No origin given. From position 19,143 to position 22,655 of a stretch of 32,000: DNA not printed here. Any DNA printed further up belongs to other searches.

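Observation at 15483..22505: Translationally coupled operon of a C-protein and three methyltransferase-fold proteins with no stand-alone nuclease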

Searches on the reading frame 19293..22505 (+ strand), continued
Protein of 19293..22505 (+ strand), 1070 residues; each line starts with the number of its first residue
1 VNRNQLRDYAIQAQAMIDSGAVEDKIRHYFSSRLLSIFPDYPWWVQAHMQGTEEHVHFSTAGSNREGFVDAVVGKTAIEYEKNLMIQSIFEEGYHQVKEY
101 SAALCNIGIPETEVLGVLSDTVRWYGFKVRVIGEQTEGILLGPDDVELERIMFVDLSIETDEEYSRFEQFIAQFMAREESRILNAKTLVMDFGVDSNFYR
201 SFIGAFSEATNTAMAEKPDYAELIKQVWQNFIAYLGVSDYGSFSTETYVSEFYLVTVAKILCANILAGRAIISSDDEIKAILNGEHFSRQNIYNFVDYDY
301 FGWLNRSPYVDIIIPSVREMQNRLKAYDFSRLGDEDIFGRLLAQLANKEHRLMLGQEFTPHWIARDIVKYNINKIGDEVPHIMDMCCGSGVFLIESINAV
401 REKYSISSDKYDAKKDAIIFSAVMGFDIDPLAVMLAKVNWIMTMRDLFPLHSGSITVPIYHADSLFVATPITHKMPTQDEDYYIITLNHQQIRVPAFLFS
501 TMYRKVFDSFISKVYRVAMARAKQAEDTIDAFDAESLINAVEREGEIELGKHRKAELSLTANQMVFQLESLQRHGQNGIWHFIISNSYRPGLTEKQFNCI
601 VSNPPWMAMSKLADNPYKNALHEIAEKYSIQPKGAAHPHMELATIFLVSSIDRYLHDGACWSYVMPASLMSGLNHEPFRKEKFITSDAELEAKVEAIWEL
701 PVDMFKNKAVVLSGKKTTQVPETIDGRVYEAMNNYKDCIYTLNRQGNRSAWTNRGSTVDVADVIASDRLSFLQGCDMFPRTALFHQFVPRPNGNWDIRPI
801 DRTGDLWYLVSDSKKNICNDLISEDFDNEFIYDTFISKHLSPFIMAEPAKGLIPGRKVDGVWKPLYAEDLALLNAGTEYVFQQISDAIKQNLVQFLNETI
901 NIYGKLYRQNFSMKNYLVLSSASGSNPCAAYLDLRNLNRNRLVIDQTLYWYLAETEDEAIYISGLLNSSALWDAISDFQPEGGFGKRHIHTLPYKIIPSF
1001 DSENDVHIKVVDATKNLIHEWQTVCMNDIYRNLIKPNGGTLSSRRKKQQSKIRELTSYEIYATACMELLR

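Call 19: find_encoding_contigs(protein=P0068, flank=10000, max_places=3)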
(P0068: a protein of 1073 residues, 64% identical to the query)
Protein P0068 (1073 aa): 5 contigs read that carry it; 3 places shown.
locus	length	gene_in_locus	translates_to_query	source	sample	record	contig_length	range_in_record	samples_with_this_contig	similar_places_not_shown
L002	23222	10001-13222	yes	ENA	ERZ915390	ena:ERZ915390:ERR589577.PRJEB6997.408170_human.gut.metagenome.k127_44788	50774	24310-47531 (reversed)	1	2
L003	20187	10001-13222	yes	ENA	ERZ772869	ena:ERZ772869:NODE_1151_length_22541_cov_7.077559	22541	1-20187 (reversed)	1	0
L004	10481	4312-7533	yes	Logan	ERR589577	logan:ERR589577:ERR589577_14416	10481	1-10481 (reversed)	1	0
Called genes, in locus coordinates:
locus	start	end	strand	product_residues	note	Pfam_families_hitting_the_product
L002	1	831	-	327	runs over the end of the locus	PF01076:Mob_Pre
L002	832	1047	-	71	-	-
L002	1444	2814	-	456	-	PF19263:DUF5906, PF03288:Pox_D5 (weak)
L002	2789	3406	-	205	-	PF01807:Zn_ribbon_DnaG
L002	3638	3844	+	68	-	PF12728:HTH_17 (weak)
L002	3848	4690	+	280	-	PF01381:HTH_3 (weak), PF13443:HTH_26 (faint)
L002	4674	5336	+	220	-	PF04542:Sigma70_r2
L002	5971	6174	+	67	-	PF13443:HTH_26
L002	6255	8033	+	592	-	PF01555:N6_N4_Mtase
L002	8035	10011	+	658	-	PF02384:N6_Mtase (faint), PF07669:Eco57I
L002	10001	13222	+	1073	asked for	PF02384:N6_Mtase, PF07669:Eco57I (weak)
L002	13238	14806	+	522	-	PF02463:SMC_N (weak), PF13175:AAA_15, PF13476:AAA_23, PF13175:AAA_15 (weak), PF13304:AAA_21, PF20469:OLD-like_TOPRIM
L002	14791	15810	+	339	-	PF00580:UvrD-helicase (faint), PF01443:Viral_helicase1 (faint)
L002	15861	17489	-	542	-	PF01938:TRAM, PF05958:tRNA_U5-meth_tr, PF01135:PCMT (weak), PF02475:TRM5-TYW2_MTfase (weak), PF05175:MTS, PF13847:Methyltransf_31, PF08241:Methyltransf_11 (weak), PF13649:Methyltransf_25, +2 more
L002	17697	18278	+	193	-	PF00156:Pribosyltran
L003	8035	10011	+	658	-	PF02384:N6_Mtase (faint), PF07669:Eco57I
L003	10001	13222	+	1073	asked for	PF02384:N6_Mtase, PF07669:Eco57I (weak)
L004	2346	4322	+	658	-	PF02384:N6_Mtase (faint), PF07669:Eco57I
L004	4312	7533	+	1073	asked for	PF02384:N6_Mtase, PF07669:Eco57I (weak)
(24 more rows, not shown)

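Call 20: find_encoding_contigs(protein=P0114, flank=10000, max_places=2)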
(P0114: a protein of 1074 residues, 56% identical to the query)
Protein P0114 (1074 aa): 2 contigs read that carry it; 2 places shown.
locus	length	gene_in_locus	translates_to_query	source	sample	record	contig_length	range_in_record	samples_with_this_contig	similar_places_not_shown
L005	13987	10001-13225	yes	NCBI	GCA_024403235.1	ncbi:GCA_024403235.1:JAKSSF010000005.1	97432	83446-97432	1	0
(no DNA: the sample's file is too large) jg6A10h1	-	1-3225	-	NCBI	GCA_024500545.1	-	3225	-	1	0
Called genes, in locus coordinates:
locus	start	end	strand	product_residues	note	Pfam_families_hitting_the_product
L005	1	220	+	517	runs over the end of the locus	PF13555:AAA_29 (faint), PF00005:ABC_tran, PF02463:SMC_N (faint), PF13304:AAA_21 (faint), PF12848:ABC_tran_Xtn, PF00005:ABC_tran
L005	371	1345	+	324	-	PF01555:N6_N4_Mtase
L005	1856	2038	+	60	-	PF01402:RHH_1 (weak)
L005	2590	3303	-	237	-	-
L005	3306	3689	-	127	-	PF01381:HTH_3 (weak), PF13560:HTH_31 (weak)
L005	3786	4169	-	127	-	-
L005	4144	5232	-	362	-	-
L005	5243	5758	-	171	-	PF13207:AAA_17, PF13238:AAA_18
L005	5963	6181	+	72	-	PF13443:HTH_26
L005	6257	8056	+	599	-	PF01555:N6_N4_Mtase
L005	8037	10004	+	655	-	PF02384:N6_Mtase (weak), PF07669:Eco57I (weak), PF22837:M_Eco57I_C (weak)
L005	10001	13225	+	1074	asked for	PF02384:N6_Mtase (weak), PF07669:Eco57I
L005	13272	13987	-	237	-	PF00476:DNA_pol_A (faint)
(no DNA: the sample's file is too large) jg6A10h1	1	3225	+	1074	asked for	PF02384:N6_Mtase (weak), PF07669:Eco57I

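Call 23: search_solved_structures(query=A1, max_evalue=1, show_alignments=3)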
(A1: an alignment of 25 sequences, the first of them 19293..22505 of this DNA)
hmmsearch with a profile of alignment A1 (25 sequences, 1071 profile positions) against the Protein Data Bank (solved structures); distinct sequences matched with E-value up to 1: 3.
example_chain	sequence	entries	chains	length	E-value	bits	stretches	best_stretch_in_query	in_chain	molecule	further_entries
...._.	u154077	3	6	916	0.0023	19.1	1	327-409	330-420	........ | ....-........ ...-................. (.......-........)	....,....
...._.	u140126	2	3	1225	0.0033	18.7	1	367-445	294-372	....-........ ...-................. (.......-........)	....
2pjp_A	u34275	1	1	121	0.62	11.1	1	35-76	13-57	Selenocysteine-specific elongation factor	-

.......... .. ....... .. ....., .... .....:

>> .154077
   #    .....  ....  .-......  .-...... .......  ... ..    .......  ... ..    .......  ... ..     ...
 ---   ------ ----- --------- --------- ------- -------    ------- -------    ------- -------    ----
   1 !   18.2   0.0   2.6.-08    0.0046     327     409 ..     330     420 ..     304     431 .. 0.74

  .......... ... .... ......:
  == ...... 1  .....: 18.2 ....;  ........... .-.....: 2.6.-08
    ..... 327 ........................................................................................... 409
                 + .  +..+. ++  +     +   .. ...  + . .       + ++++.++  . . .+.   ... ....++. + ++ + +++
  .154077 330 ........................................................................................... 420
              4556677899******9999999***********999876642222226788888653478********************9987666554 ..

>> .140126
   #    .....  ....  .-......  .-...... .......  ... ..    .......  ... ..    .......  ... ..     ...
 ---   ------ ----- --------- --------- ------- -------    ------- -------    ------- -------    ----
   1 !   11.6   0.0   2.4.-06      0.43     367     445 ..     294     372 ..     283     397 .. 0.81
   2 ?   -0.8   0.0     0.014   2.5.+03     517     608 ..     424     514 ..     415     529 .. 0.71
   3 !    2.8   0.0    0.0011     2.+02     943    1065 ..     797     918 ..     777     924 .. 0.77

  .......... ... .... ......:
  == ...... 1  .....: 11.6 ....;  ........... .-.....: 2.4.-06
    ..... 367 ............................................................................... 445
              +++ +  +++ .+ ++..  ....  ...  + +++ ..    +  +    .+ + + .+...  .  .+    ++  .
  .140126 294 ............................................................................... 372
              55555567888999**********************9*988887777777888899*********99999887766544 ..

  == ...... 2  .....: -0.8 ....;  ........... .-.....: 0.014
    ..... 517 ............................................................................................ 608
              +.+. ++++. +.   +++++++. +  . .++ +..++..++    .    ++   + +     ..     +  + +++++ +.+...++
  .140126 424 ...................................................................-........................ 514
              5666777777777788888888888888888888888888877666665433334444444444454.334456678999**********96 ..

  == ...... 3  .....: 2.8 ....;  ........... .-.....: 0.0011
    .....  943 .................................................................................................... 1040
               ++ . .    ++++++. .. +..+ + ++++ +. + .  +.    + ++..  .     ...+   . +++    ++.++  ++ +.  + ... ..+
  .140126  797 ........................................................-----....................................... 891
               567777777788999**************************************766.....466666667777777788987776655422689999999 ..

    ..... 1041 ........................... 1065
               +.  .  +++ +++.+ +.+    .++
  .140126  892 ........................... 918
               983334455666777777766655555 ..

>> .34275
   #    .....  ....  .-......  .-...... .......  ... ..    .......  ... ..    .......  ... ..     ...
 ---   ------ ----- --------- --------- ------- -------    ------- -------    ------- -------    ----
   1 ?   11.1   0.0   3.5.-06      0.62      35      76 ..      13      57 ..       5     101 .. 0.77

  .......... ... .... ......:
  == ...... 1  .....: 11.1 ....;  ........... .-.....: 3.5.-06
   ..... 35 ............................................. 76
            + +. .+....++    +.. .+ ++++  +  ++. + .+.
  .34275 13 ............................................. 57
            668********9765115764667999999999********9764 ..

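Call 38: find_related_loci(query=A1, collection=genome_contigs, flank=8000)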
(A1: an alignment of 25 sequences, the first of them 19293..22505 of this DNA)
Query A1 (1070 aa) in genome_contigs; peptide patterns used: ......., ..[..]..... (x = any residue, [..] = any of these).
88 stretches matched a pattern; 35 encode a relative of the query (tblastn E <= 1e-3); 35 distinct loci.
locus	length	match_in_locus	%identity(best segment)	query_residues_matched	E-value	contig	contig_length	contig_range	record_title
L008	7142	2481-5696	65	1-1069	0e+0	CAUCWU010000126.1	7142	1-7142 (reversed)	MAG TPA_asm: uncultured Lachnospiraceae bacterium isolate ERR9607163_bin.11_MetaWRAP_v1.3_MAG genome assembly, contig: E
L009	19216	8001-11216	64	1-1069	0e+0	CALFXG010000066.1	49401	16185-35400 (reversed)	MAG TPA_asm: uncultured Clostridia bacterium isolate ERR1430432_bin.112_CONCOCT_v1.1_MAG genome assembly, contig: ERZ130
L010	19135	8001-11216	64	1-1069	0e+0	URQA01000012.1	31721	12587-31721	uncultured Clostridiales bacterium isolate UMGS1232 genome assembly, contig: NODE_736_length_31721_cov_9.231984, whole g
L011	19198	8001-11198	59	1-1065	0e+0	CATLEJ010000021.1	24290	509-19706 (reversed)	MAG TPA_asm: uncultured Oscillospiraceae bacterium isolate MGG11058_1680015462 genome assembly, contig: ERR3199659_1750,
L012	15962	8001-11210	55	1-1069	0e+0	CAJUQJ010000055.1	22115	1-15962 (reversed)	MAG TPA_asm: uncultured Lachnospiraceae bacterium isolate MGBC149507 genome assembly, contig: MGBC149507.55, whole genom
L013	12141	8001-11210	56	1-1069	0e+0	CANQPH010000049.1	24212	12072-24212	MAG: uncultured Acetatifactor sp. isolate Lapin-012__bin54 genome assembly, contig: Lapin-012__NODE_2973_length_24212_co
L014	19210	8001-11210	55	1-1069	0e+0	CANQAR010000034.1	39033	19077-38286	MAG: uncultured Lachnospiraceae bacterium isolate Lapin-002__bin83 genome assembly, contig: Lapin-002__NODE_1346_length_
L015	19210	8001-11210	55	1-1069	0e+0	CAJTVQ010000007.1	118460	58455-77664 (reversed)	MAG TPA_asm: uncultured Lachnospiraceae bacterium isolate MGBC119012 genome assembly, contig: MGBC119012.7, whole genome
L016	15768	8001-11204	55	1-1070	0e+0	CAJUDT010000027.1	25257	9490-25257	MAG TPA_asm: uncultured Flavonifractor sp. isolate MGBC117744 genome assembly, contig: MGBC117744.27, whole genome shotg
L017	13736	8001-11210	55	1-1069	0e+0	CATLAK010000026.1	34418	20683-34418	MAG TPA_asm: uncultured Lachnospiraceae bacterium isolate MGG03587_1680015450 genome assembly, contig: ERR2844015_4245,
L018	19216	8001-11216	61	1-1070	0e+0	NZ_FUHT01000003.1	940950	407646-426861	Massiliimalia massiliensis strain Marseille-P2963T, whole genome shotgun sequence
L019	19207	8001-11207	54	1-1069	0e+0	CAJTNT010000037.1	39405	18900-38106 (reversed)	MAG TPA_asm: uncultured Lachnospiraceae bacterium isolate MGBC104031 genome assembly, contig: MGBC104031.37, whole genom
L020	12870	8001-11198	55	1-1065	0e+0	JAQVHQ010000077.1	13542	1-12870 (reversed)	MAG: Lachnospiraceae bacterium isolate STE_209 NODE_10982_length_13542_cov_62.438017_Sandtown_E, whole genome shotgun se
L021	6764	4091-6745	66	1-884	0e+0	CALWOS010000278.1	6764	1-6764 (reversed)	MAG: uncultured Oscillospiraceae bacterium isolate E0_DP__bin112 genome assembly, contig: E0_DP__k127_2842353, whole gen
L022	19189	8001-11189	56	5-1065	0e+0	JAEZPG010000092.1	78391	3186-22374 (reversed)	MAG: Bacillota bacterium isolate OH_CFB_36 k127_1189795, whole genome shotgun sequence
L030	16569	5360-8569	58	1-1070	0e+0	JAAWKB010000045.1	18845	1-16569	MAG: Oscillospiraceae bacterium isolate ABMPRH_163_6 SL341414_scaffold_3959, whole genome shotgun sequence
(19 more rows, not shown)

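Call 40: predict_structure(alignment_id=A1)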
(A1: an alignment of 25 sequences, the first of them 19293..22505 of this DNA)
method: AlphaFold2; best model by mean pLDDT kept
length: 1070 residues; sequences in the alignment: 25
mean_pLDDT: 71.3   pTM: 0.57
mean pLDDT of the five models: 71.3, 65.5, 65.1, 64.7, 53.9
residues with pLDDT >= 90: 72; 70-90: 542; 50-70: 345; < 50: 111
segments of 3 or more residues with pLDDT < 50: 51-53, 71-74, 233-241, 348-356, 463-468, 579-593, 607-617, 632-636, 672-676, 680-686, 756-766, 923-926, 977-989
pLDDT, mean of each block of 10 residues (from residue 1): 87 85 70 75 56 51 50 58 81 85 77 81 88 72 87 91 88 66 69 79 93 78 65 45 74 87 85 91 84 70 83 93 77 61 56 51 87 88 72 87 88 87 75 77 84 79 51 52 68 75 68 70 60 76 73 85 81 57 42 70 61 48 64 49 72 84 77 49 48 81 67 81 79 79 59 49 48 62 70 76 59 62 79 67 67 67 58 66 70 59 63 79 56 79 71 87 82 57 35 70 89 89 76 61 68 86 83
secondary structure, 60 per line:
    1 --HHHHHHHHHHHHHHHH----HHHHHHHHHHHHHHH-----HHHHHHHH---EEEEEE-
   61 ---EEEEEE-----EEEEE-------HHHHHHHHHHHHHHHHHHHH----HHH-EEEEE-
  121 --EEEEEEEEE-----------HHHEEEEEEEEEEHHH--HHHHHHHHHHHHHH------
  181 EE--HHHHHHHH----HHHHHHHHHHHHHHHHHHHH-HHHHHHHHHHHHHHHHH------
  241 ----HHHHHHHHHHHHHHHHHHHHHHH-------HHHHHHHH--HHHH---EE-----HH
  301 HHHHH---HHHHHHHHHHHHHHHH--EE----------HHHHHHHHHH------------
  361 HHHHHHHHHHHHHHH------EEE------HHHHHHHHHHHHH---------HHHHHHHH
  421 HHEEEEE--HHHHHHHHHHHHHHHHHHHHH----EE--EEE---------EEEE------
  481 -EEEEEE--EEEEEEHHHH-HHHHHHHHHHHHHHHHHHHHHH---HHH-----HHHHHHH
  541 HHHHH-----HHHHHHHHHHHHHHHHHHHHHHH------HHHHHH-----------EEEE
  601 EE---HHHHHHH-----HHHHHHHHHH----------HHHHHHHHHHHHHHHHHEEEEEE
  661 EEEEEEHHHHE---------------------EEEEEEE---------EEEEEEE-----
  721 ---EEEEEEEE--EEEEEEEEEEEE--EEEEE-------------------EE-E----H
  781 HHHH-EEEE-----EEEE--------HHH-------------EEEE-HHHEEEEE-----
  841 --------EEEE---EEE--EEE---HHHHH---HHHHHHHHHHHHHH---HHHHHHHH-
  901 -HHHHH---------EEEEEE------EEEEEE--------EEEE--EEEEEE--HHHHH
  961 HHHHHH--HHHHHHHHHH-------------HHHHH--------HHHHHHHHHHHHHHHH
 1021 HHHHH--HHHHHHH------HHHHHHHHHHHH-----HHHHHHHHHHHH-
elements in order (helices of 4 or more, strands of 3 or more residues): H3-18 H23-37 H43-50 E54-59 E64-69 E75-79 H87-106 E115-119 E123-131 E146-155 H161-174 H185-192 H197-216 H218-234 H245-267 H275-282 H285-288 H299-305 H309-324 H339-348 H361-375 E382-384 H391-403 H413-422 E423-427 H430-450 E459-461 E471-474 E482-487 E490-495 H496-499 H501-522 H534-545 H551-573 H580-585 E597-602 H606-612 H618-627 H638-654 E655-666 H667-670 E693-699 E709-715 E724-731 E734-745 E748-752 H780-784 E786-789 E795-798 E823-826 E831-835 E849-852 E856-858 E861-863 H867-871 H875-888 H892-899 H902-906 E916-921 E928-933 E942-945 E948-953 H956-966 H969-978 H992-996 H1005-1025 H1028-1034 H1041-1052 H1058-1069
